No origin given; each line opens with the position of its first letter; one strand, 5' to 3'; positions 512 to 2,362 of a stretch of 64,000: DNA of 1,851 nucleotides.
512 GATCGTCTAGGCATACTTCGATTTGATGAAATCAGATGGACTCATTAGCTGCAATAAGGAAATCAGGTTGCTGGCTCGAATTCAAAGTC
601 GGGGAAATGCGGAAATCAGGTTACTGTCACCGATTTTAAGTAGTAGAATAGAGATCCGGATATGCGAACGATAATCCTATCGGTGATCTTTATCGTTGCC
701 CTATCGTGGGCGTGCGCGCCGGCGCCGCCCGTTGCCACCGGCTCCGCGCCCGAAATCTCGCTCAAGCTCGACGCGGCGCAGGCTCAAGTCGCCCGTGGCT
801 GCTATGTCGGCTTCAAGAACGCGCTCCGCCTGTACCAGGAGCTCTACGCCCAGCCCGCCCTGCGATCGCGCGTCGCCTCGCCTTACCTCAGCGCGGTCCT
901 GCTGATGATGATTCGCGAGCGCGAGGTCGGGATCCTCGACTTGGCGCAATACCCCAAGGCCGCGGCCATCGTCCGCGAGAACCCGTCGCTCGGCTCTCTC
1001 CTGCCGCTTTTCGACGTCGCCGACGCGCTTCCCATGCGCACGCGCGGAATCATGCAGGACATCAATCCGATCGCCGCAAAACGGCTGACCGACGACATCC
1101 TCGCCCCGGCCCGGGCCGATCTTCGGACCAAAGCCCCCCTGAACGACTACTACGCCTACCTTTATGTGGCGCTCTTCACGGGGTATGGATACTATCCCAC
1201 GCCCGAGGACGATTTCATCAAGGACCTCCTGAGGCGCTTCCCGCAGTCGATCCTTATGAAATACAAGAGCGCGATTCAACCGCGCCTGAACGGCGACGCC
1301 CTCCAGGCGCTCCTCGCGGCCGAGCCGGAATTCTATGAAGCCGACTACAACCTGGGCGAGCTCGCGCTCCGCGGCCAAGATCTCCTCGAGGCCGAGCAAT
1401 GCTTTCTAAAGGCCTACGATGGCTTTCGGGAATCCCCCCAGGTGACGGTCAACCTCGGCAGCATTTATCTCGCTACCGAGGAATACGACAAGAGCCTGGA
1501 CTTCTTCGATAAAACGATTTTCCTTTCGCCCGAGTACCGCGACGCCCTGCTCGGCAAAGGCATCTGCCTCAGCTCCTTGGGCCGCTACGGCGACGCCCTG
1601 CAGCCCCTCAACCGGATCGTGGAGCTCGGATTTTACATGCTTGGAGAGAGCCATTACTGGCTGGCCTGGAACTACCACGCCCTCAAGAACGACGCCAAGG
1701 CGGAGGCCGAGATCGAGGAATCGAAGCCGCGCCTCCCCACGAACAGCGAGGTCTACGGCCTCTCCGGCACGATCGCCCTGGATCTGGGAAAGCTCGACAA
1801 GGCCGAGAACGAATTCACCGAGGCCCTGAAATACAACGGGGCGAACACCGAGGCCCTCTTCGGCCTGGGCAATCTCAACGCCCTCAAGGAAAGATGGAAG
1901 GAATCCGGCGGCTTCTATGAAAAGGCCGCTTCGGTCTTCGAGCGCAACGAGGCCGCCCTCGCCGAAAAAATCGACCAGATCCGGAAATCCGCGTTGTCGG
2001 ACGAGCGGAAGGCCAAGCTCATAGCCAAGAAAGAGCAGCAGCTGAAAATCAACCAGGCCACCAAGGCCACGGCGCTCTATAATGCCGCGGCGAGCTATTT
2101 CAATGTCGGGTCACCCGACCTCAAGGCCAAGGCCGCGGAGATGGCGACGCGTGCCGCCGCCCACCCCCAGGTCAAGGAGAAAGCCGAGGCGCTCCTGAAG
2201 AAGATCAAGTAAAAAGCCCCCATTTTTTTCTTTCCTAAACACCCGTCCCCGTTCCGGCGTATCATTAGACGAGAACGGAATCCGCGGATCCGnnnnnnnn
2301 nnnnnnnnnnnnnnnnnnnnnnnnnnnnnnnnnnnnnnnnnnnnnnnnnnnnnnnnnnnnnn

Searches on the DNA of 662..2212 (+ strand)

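Call 40: search_rna_families(sources=[L093, L037, L091, L092], threshold=evalue, max_evalue=0.01)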
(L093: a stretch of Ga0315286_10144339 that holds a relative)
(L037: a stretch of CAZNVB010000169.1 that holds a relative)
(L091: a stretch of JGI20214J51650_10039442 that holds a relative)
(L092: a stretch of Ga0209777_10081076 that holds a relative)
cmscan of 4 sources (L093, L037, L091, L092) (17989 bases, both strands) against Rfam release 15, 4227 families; matches with E-value up to 0.01: 1.
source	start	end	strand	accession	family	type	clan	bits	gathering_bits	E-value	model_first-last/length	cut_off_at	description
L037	2182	2254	+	RF00005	tRNA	Gene; tRNA;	CL00001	69.2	29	1.4e-13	1-71/71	no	tRNA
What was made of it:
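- On Rfam RNA families: No hits in the arrays of L091, L092 or L093 at E<=0.01 (call 40).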
